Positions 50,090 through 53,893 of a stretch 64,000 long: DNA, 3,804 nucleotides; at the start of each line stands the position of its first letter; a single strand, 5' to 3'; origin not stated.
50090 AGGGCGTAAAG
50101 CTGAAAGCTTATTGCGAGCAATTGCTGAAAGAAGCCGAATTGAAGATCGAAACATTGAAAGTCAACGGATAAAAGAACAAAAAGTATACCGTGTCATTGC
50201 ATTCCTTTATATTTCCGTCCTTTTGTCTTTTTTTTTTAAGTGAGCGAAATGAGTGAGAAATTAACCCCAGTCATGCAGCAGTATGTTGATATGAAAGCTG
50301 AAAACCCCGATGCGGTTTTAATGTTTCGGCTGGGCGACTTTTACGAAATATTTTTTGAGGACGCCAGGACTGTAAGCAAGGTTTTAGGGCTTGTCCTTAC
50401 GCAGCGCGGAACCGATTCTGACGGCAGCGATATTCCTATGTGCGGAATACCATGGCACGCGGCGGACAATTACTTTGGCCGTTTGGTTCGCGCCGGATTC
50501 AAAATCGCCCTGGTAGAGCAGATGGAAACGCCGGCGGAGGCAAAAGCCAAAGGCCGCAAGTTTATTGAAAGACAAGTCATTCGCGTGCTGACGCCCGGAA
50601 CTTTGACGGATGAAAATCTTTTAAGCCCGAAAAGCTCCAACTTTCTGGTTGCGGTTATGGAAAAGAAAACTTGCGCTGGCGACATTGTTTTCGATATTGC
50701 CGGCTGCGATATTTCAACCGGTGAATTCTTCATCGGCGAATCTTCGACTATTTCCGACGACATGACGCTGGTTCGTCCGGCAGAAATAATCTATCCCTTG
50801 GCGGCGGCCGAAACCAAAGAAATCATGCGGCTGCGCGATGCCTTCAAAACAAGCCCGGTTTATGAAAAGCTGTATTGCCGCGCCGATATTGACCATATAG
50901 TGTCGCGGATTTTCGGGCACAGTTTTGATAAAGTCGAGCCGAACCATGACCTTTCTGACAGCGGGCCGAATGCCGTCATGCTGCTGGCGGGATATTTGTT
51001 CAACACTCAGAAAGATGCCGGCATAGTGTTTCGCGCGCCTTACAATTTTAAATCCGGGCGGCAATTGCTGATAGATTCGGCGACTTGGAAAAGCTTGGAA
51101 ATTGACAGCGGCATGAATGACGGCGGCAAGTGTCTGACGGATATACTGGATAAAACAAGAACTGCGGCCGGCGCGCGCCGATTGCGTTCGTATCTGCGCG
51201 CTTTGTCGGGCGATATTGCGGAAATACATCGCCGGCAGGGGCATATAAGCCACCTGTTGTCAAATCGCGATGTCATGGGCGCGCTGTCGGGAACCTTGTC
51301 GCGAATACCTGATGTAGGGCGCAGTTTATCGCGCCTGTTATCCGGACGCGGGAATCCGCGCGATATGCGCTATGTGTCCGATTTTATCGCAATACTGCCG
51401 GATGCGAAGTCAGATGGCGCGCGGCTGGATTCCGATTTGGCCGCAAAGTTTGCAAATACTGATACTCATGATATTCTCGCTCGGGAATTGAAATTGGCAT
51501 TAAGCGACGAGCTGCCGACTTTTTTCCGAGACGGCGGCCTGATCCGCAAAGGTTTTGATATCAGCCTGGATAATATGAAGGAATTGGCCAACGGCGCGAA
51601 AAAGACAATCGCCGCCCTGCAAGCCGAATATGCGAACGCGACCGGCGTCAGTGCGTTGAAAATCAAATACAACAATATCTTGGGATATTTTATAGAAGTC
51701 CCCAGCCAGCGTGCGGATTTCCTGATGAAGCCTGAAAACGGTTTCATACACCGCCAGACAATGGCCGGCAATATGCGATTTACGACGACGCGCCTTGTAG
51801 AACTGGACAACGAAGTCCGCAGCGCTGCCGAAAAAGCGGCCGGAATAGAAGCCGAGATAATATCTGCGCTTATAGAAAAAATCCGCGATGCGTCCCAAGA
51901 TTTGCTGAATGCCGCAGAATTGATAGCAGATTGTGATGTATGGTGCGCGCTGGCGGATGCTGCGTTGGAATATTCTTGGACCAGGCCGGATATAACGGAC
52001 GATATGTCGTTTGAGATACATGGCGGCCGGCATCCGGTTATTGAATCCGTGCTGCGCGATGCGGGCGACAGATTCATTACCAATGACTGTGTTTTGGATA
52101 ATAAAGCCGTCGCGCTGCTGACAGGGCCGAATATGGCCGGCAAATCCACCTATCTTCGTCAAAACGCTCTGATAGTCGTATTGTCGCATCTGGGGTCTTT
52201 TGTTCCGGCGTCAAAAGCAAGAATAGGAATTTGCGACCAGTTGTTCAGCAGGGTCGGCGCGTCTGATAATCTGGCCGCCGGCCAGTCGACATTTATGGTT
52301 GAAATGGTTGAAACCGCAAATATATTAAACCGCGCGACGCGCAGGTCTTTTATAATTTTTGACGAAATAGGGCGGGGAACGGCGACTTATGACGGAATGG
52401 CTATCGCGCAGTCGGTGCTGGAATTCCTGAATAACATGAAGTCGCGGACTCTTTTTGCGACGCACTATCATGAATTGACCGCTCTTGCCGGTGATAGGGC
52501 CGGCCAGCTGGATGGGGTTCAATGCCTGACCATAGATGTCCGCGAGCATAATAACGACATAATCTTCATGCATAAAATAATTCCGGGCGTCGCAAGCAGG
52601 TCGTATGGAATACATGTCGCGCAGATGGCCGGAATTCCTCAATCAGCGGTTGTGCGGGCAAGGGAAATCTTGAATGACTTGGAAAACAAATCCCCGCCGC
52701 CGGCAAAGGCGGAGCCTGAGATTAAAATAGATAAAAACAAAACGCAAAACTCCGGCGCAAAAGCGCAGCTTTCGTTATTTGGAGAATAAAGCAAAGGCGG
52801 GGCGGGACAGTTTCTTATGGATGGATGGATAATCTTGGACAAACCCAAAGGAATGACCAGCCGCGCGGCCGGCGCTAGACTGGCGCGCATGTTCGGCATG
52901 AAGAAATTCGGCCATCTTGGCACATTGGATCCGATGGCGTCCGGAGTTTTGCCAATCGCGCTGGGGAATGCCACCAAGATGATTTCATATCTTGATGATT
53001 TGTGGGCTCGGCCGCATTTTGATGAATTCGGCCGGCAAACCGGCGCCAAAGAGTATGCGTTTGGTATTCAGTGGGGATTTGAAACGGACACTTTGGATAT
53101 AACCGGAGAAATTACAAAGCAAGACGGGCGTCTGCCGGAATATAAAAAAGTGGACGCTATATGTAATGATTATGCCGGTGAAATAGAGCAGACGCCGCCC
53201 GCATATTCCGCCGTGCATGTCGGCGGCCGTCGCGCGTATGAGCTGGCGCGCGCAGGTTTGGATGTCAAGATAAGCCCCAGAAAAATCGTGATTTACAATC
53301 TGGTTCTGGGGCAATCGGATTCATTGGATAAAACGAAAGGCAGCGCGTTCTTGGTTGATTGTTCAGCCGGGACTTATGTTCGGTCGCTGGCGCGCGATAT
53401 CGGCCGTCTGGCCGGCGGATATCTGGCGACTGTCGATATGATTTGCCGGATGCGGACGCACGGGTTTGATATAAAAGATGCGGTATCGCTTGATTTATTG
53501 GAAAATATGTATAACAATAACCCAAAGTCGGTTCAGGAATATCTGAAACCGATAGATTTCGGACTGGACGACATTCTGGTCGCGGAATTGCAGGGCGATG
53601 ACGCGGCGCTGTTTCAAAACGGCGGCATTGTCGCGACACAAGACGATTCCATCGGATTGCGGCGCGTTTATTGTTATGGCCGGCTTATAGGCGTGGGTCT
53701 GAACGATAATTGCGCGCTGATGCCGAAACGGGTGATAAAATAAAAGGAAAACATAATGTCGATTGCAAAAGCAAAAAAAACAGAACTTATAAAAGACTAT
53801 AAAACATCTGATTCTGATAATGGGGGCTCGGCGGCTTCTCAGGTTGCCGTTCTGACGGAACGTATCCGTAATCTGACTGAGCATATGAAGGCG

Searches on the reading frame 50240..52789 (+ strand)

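Call 25: search_protein_families(library=pfam, proteins=[window:50240-52789:+], max_evalue=0.00001)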
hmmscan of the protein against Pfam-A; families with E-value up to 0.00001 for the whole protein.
window:50240-52789:+ (849 aa): 4 families
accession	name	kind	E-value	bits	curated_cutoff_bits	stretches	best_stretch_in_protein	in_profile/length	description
PF00488.27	MutS_V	-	9.7e-80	267.4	30.2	1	626-815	2-188/188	MutS domain V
PF01624.25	MutS_I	-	1.9e-40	138.1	20.6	1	9-125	1-112/113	MutS domain I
PF05192.23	MutS_III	-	6.8e-29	102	34.1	1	281-572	1-194/194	MutS domain III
PF05190.23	MutS_IV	-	1.5e-18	67.2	22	1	438-531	1-91/92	MutS family domain IV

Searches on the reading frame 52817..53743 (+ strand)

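Call 74: search_protein_families(library=pfam, proteins=[window:52817-53743:+], max_evalue=0.001)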
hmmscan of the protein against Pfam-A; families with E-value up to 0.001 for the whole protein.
window:52817-53743:+ (308 aa): 2 families
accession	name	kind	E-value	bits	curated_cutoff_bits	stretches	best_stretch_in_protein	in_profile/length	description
PF01509.24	TruB_N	-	6.9e-43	147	27.3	1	24-188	2-149/149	TruB family pseudouridylate synthase (N terminal domain)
PF16198.10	TruB_C_2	-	3.7e-05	24.2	29.3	1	189-249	1-64/66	tRNA pseudouridylate synthase B C-terminal domain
